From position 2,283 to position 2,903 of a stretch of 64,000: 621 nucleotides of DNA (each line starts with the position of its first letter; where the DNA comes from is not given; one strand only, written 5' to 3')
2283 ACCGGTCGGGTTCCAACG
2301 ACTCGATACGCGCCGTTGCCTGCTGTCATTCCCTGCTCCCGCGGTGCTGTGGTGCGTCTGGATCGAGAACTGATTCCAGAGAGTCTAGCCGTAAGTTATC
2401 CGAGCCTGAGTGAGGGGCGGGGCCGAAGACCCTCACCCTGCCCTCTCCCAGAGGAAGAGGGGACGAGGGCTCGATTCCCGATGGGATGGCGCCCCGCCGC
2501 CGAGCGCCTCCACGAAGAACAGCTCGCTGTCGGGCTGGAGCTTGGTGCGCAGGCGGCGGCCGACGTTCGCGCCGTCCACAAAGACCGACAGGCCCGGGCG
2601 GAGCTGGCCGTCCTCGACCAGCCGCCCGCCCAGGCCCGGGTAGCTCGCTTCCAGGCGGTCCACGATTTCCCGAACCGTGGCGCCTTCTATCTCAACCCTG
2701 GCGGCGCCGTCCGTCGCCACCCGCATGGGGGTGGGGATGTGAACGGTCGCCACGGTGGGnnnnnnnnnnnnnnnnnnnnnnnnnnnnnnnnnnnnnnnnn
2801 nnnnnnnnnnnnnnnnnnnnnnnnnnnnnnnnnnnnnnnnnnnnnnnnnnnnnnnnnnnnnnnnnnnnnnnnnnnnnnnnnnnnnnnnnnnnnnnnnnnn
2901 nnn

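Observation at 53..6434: XDH/CO-dehydrogenase-family operon with two tandem Mo-large-subunit paralogs sharing one FAD and one FeS subunit, and a CysO-like sulfur carrier between them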

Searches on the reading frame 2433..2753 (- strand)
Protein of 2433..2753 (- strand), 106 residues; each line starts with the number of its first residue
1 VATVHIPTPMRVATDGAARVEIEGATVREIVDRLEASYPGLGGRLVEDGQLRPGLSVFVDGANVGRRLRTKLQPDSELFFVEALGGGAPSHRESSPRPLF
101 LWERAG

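Call 8: search_protein_families(library=pfam, proteins=[window:2433-2753:-], max_evalue=0.01)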
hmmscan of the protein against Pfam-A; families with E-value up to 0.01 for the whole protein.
window:2433-2753:- (106 aa): 1 family
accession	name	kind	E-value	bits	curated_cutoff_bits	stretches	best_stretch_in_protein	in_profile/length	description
PF02597.26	ThiS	-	3.2e-07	31.2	22.5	1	7-87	4-76/76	ThiS family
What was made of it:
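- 2493..2753 (-): T core: CysO-type beta-grasp sulfur-carrier protein, residues 1-87, ending LGGG. GTG start lies 6 nt after the L1 stop, with AGGAG 9 nt upstream. Pfam ThiS (call 8).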

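Call 11: find_homologous_proteins(query=window:2433-2753:-, max_evalue=0.001)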
Query window:2433-2753:- (106 aa): 18 proteins with E <= 0.001 among 56 candidates.
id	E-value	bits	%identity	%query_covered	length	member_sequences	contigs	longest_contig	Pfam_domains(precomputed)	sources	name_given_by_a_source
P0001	1.9e-62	226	99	100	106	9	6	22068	PF02597.27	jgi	-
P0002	2.1e-54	200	93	96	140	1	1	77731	PF02597.27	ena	-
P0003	4.6e-51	189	93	92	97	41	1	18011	PF02597.27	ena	-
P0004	4.3e-48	180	96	84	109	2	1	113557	PF02597.27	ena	-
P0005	6.4e-48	179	97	84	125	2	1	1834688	PF02597.27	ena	-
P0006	2.7e-47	177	98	82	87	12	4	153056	PF02597.27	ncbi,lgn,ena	-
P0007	1.3e-46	175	92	87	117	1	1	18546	PF02597.27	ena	-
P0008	3.7e-42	161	85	84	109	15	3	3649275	-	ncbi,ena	-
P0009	2.8e-41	158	86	82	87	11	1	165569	PF02597.27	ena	-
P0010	4.9e-41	157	86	82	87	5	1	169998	PF02597.27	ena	-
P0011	1.7e-40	155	79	87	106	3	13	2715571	PF02597.27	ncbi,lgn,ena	-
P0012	1.0e-38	150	91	75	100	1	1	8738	-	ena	-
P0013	2.2e-38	148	89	75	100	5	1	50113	PF02597.27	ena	-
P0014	1.4e-37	146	81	81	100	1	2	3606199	PF02597.27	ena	-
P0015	1.2e-31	127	69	88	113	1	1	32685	PF02597.27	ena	-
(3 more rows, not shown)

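Call 13: find_related_loci(query=A1, collection=genome_contigs, flank=10000)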
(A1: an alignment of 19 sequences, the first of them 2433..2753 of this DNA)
Query A1 (106 aa) in genome_contigs; peptide patterns used: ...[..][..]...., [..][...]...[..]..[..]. (x = any residue, [..] = any of these).
239 stretches matched a pattern; 30 encode a relative of the query (tblastn E <= 1e-3); 30 distinct loci.
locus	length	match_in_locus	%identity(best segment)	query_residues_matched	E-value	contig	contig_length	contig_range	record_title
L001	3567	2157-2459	92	1-101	4e-57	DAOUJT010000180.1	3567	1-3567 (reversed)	MAG TPA_asm: Chloroflexota bacterium isolate S34_278 k113_1331378, whole genome shotgun sequence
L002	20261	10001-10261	97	1-87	4e-51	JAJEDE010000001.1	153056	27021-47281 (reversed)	MAG: Chloroflexota bacterium isolate jk18xAbins.55 k141_461666, whole genome shotgun sequence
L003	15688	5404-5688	87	1-100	7e-51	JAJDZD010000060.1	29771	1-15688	MAG: Chloroflexota bacterium isolate jk18x40bins.16 k141_69010, whole genome shotgun sequence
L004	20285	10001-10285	87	1-95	5e-51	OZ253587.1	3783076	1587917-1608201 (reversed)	MAG: Chloroflexota bacterium isolate c48e1457-3bc6-4d91-b545-4e17b7aa62c7 genome assembly, chromosome: 1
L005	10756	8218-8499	89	5-98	2e-51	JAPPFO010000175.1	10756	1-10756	MAG: Chloroflexota bacterium isolate RHO1_bin_32 NODE_8136_length_10756_cov_5.545276, whole genome shotgun sequence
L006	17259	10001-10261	93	1-87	3e-49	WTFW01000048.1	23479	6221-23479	MAG: Chloroflexi bacterium isolate CO36386bin_13 NODE_1080_length_23479_cov_16.003159, whole genome shotgun sequence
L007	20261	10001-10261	91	1-87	3e-48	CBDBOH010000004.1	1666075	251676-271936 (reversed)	MAG: Chloroflexota bacterium isolate 6ed94c95-c701-4cc9-8e12-bdeb5c957f40 genome assembly, contig: contig_4, whole genom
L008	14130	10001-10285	80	1-95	3e-47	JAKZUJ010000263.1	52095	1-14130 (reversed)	MAG: Chloroflexota bacterium isolate Langseth_MAG_00082 Langseth_MAG_00082_000000000263, whole genome shotgun sequence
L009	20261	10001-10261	86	1-87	3e-46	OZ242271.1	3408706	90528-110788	MAG: Chloroflexota bacterium isolate 28ccf5bf-4595-479e-bad6-f18457ce53ab genome assembly, chromosome: 1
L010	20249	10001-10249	92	5-87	2e-46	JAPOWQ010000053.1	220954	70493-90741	MAG: Chloroflexota bacterium isolate COS2_bin_4 NODE_27_length_220954_cov_23.7566, whole genome shotgun sequence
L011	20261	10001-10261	86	1-87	3e-46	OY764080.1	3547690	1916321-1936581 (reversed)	MAG: Chloroflexota bacterium isolate a04a8705-9522-4335-bb9c-b9bb47e5c42e genome assembly, chromosome: 1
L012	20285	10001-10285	79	1-100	4e-46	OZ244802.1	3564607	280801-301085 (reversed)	MAG: Chloroflexota bacterium isolate 0351a3fc-03c6-4ac3-ab3a-8938ce3ed692 genome assembly, chromosome: 1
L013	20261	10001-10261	86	3-89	5e-46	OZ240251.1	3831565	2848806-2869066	MAG: Chloroflexota bacterium isolate d34784d7-597f-4c6c-9d13-8b2b1f638dff genome assembly, chromosome: 1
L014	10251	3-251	90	5-87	7e-46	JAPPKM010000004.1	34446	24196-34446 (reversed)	MAG: Chloroflexota bacterium isolate RHO2_bin_72 NODE_1821_length_34446_cov_13.317990, whole genome shotgun sequence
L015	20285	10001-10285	78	1-100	9e-46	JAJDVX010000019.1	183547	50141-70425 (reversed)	MAG: Chloroflexota bacterium isolate jk18x22bins.70 k141_214826, whole genome shotgun sequence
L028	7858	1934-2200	49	1-89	3e-23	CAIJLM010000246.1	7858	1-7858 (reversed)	MAG: uncultured Chthonomonas sp. isolate Umea1_bin-3024 genome assembly, contig: bin-3024:246/733, whole genome shotgun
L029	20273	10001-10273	49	1-87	2e-20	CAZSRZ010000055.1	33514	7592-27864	MAG TPA_asm: uncultured bacterium isolate SRP287453_co1_319 genome assembly, contig: NODE_2129_length_33514_cov_8.169700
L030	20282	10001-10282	44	1-92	3e-20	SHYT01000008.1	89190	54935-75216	MAG: Dehalococcoidia bacterium isolate Baikal-deep-G126 BACOMB-C723, whole genome shotgun sequence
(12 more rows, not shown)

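Call 22: search_protein_families(library=pfam, proteins=[L030:4827-5882:+, L030:6029-7216:+, L030:7248-8405:+, L030:10405-10935:+, L030:11367-12200:+, L030:12291-13700:+, L028:2320-2616:+, L028:2645-3601:+, L028:3605-4045:+, L028:4112-4849:+], max_evalue=0.001)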
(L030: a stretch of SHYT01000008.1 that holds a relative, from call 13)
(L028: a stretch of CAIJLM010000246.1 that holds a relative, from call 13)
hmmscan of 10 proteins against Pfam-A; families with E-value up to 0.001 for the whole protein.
L030:4827-5882:+ (351 aa): 1 family
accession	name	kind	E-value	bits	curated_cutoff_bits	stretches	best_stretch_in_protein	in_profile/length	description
PF00296.26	Bac_luciferase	-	4.6e-55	187.6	27.9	1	10-311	18-308/314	Luciferase-like monooxygenase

L030:6029-7216:+ (395 aa): 3 families
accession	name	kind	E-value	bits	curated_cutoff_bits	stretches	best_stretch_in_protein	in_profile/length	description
PF00441.29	Acyl-CoA_dh_1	-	6.1e-26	91.8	22.4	1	235-390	1-150/150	Acyl-CoA dehydrogenase, C-terminal domain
PF02770.24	Acyl-CoA_dh_M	-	1.1e-21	77.2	33.3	1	129-223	1-97/97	Acyl-CoA dehydrogenase, middle domain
PF02771.21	Acyl-CoA_dh_N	-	1.9e-19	70.6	22.9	1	41-125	28-113/113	Acyl-CoA dehydrogenase, N-terminal domain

L030:7248-8405:+ (385 aa): 4 families
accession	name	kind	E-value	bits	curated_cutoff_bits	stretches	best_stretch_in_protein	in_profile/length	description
PF00441.29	Acyl-CoA_dh_1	-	1.4e-31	110.1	22.4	1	240-374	16-149/150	Acyl-CoA dehydrogenase, C-terminal domain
PF02771.21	Acyl-CoA_dh_N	-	1.6e-22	80.5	22.9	1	6-118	1-113/113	Acyl-CoA dehydrogenase, N-terminal domain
PF02770.24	Acyl-CoA_dh_M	-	2.8e-11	43.8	33.3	1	131-211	10-95/97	Acyl-CoA dehydrogenase, middle domain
PF08028.16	Acyl-CoA_dh_2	-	4.1e-05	24.3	22.7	1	241-346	2-116/134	Acyl-CoA dehydrogenase, C-terminal domain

L030:10405-10935:+ (176 aa): 1 family
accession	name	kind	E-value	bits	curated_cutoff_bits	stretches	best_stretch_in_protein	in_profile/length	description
PF03551.20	PadR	-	1.2e-13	51.3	27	1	54-123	2-73/75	Transcriptional regulator PadR-like family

L030:11367-12200:+ (277 aa): 1 family
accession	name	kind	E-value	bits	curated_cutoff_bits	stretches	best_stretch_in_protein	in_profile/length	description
PF01168.26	Ala_racemase_N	-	1.4e-18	67.9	24.1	1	52-274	3-220/220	Alanine racemase, N-terminal domain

L030:12291-13700:+ (469 aa): 2 families
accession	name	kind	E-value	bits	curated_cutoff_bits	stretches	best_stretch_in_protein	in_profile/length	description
PF07690.21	MFS_1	-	1.8e-41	142.6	33.4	2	49-411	3-347/347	Major Facilitator Superfamily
PF13347.12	MFS_2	-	9.7e-05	21.5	27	1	246-415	200-378/427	MFS/sugar transport protein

L028:2320-2616:+ (98 aa): 0 families

L028:2645-3601:+ (318 aa): 1 family
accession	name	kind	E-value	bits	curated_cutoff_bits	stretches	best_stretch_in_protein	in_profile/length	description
PF00145.23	DNA_methylase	-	1.1e-77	262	22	1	11-309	1-322/324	C-5 cytosine-specific DNA methylase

L028:3605-4045:+ (146 aa): 1 family
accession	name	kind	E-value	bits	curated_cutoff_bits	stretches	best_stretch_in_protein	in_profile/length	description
PF03852.21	Vsr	-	2.8e-31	107.6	27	1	1-70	1-70/74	DNA mismatch endonuclease Vsr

L028:4112-4849:+ (245 aa): 1 family
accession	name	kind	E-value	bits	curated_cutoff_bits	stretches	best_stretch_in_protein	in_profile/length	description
PF05721.19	PhyH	-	6.4e-12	46.6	22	1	9-197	1-213/213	Phytanoyl-CoA dioxygenase (PhyH)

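Call 23: search_protein_families(library=ncbifam, proteins=[window:2433-2753:-], max_evalue=0.001)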
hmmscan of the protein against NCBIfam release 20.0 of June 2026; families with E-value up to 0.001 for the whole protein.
window:2433-2753:- (106 aa): 2 families
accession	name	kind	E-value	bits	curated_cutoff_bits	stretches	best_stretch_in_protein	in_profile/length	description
NF041918.1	SAMP1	equivalog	4.4e-09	36.8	60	1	16-87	16-91/91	ubiquitin-like small modifier protein 1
TIGR01687.1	moaD_arch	subfamily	1.4e-05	25.5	49.5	1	18-87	18-88/88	MoaD family protein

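Call 24: find_encoding_contigs(protein=P0001, flank=10000, max_places=6)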
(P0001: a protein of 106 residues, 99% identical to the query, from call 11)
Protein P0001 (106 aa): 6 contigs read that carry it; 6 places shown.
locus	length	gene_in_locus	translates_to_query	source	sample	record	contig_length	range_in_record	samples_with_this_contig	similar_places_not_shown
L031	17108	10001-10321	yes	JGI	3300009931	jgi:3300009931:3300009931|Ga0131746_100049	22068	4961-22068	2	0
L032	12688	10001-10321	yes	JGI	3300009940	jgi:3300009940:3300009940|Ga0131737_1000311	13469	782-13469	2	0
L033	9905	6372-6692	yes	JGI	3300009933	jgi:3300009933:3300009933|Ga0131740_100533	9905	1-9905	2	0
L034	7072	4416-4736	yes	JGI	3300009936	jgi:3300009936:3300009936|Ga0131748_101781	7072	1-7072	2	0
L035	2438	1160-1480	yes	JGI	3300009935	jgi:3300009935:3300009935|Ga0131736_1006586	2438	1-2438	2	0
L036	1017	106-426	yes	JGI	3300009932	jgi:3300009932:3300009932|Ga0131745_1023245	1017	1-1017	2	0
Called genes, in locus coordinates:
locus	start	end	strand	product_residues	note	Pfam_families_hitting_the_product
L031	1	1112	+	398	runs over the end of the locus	-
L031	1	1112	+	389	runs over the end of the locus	-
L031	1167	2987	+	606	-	PF00890:FAD_binding_2, PF07992:Pyr_redox_2 (faint), PF02910:Succ_DH_flav_C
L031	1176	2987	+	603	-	PF00890:FAD_binding_2, PF07992:Pyr_redox_2 (faint), PF02910:Succ_DH_flav_C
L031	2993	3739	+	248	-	PF13085:Fer2_3, PF13187:Fer4_9 (faint), PF13746:Fer4_18 (faint), PF12838:Fer4_7 (weak), PF13183:Fer4_8, PF13237:Fer4_10, PF13534:Fer4_17 (weak)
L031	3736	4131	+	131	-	PF02300:Fumarate_red_C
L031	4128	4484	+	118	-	PF02313:Fumarate_red_D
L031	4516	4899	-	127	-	PF07798:CCDC90-like (weak)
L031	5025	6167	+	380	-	PF02746:MR_MLE_N, PF13378:MR_MLE_C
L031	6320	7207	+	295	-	PF00941:FAD_binding_5, PF03450:CO_deh_flav_C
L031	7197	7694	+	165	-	PF00111:Fer2 (weak), PF01799:Fer2_2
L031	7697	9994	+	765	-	PF01315:Ald_Xan_dh_C, PF02738:MoCoBD_1, PF20256:MoCoBD_2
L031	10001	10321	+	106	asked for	PF02597:ThiS (weak)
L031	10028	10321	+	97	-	PF02597:ThiS (weak)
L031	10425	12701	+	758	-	PF01315:Ald_Xan_dh_C, PF02738:MoCoBD_1, PF20256:MoCoBD_2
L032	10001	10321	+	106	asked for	PF02597:ThiS (weak)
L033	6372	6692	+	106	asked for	PF02597:ThiS (weak)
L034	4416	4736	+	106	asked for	PF02597:ThiS (weak)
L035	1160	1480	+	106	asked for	PF02597:ThiS (weak)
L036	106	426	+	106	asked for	PF02597:ThiS (weak)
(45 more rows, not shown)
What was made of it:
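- Checked: The identical 106-aa ORF occurs on contigs from six separate JGI samples (call 24).
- The same allele is fixed in six samples (call 24).
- Tried and rejected: The identical ORF occurs in six independent samples (call 24).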

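Call 28: search_protein_families(library=pfam, proteins=[L029:3249-4202:+, L029:4281-6053:+, L029:10287-16496:-, L029:16732-17655:+], max_evalue=0.0001)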
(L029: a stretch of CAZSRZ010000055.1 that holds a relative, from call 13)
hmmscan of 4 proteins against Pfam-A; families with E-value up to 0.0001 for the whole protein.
L029:3249-4202:+ (317 aa): 0 families

L029:4281-6053:+ (590 aa): 0 families

L029:10287-16496:- (2069 aa): 6 families
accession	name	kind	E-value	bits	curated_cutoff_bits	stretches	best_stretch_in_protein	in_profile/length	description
PF17973.7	bMG10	-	8.3e-22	78.2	26.2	1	1956-2054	23-131/131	Bacterial Alpha-2-macroglobulin MG10 domain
PF00207.28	A2M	-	3.3e-21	75.4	21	1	1254-1344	1-92/92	Alpha-2-macroglobulin family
PF01835.25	MG2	-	2.1e-20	73.3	32.8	1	597-696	3-96/96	MG2 domain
PF07703.20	A2M_BRD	-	5.5e-12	46.6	22.7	1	964-1090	10-135/140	Alpha-2-macroglobulin bait region domain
PF07678.20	TED_complement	-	1e-10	41.6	22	0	1478-1514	15-51/312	A-macroglobulin TED domain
PF17972.7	bMG5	-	8.3e-06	26.7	26.5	0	705-828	4-118/127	Bacterial Alpha-2-macroglobulin MG5 domain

L029:16732-17655:+ (307 aa): 1 family
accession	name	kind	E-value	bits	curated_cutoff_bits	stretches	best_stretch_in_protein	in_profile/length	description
PF00248.27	Aldo_ket_red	-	1.6e-70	237.9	24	1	14-303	2-290/291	Aldo/keto reductase family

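Call 30: find_homologous_proteins(query=A2, max_evalue=0.001)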
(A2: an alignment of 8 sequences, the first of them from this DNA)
Query A2 (8 sequences) (87 aa, profile of the alignment): 4899 proteins with E <= 0.001 among 7199 candidates; the best 120 are listed.
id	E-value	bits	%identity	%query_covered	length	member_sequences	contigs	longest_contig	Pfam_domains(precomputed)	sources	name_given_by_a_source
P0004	8.8e-40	152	95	100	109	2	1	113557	PF02597.27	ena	-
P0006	2.4e-39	151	98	100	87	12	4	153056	PF02597.27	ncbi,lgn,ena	-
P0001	3.0e-39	151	99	100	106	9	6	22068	PF02597.27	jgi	-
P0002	4.4e-39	150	99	100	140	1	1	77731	PF02597.27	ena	-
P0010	1.6e-38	148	86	100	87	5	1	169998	PF02597.27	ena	-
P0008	2.6e-38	148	86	100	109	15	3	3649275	-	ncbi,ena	-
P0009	2.8e-38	148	86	100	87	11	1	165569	PF02597.27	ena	-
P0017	3.7e-38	147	64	100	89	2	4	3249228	PF02597.27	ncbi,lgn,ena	-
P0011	5.4e-38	147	83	97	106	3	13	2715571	PF02597.27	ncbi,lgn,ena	-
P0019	2.4e-37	145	63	97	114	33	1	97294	PF02597.27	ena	-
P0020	2.6e-37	144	62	100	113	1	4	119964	PF02597.27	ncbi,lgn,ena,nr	ncbi:MAG: MoaD/ThiS family protein [Chloroflexi bacterium]|nr:MoaD/ThiS family protein [Chloroflexot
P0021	2.6e-37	144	64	100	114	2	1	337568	PF02597.27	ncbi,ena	-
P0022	2.8e-37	144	64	100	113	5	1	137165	PF02597.27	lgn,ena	-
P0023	5.0e-37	144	64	97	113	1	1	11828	PF02597.27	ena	-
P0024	5.5e-37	143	63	100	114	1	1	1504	PF02597.27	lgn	-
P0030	1.5e-35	139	64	100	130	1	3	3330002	PF02597.27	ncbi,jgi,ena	jgi:molybdopterin synthase sulfur carrier subunit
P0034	2.6e-35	138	68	100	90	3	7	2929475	PF02597.27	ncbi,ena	-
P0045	4.2e-32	128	53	100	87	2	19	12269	PF02597.27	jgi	jgi:sulfur-carrier protein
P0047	8.1e-32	127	51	100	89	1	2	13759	PF02597.27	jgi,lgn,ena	-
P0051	3.6e-31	125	48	100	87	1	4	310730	-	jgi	jgi:molybdopterin synthase sulfur carrier subunit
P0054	4.3e-31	125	60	100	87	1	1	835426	PF02597.27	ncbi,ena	-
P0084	8.3e-30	120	47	100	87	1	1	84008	PF02597.27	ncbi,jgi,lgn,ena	jgi:molybdopterin converting factor small subunit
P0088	1.0e-29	120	52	100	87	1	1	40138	PF02597.27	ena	-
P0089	1.0e-29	120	51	100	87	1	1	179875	PF02597.27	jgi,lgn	jgi:molybdopterin converting factor small subunit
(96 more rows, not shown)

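Call 31: find_encoding_contigs(protein=P0054, flank=7000, max_places=1)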
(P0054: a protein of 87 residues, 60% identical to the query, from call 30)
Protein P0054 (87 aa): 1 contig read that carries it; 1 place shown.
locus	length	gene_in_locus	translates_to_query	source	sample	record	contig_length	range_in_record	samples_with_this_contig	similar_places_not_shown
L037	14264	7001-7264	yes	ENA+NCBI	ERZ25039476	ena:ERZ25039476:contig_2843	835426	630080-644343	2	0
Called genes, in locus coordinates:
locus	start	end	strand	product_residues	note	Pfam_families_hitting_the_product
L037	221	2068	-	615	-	PF13567:DUF4131, PF03772:Competence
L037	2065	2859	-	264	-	-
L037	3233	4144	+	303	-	PF00941:FAD_binding_5, PF03450:CO_deh_flav_C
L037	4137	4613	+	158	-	PF00111:Fer2, PF01799:Fer2_2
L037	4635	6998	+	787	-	PF01315:Ald_Xan_dh_C, PF02738:MoCoBD_1, PF20256:MoCoBD_2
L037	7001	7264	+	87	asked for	PF02597:ThiS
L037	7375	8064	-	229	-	-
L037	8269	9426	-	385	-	-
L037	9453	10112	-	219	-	-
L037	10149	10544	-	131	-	PF14343:PrcB_C (weak)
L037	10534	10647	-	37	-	-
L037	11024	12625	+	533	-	PF01555:N6_N4_Mtase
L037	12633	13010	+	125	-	PF02518:HATPase_c (weak), PF13589:HATPase_c_3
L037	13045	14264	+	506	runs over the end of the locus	PF01119:DNA_mis_repair, PF08676:MutL_C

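Call 32: find_encoding_contigs(protein=P0051, flank=7000, max_places=1)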
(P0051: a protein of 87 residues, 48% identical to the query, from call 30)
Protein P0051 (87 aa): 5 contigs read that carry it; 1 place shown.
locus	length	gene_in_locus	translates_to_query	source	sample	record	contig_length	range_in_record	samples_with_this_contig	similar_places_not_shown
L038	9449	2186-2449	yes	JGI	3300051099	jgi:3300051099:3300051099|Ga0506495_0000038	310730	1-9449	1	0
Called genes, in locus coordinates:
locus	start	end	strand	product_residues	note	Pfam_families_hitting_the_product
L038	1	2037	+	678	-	?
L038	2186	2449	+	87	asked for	-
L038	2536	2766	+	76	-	-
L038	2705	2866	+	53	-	-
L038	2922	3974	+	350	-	-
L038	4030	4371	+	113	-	-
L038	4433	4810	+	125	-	-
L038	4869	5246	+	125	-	-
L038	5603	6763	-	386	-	PF14659:Phage_int_SAM_3, PF00589:Phage_integrase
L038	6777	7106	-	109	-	PF12728:HTH_17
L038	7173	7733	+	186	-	-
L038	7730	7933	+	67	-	-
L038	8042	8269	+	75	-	-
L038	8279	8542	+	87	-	-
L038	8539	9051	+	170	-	-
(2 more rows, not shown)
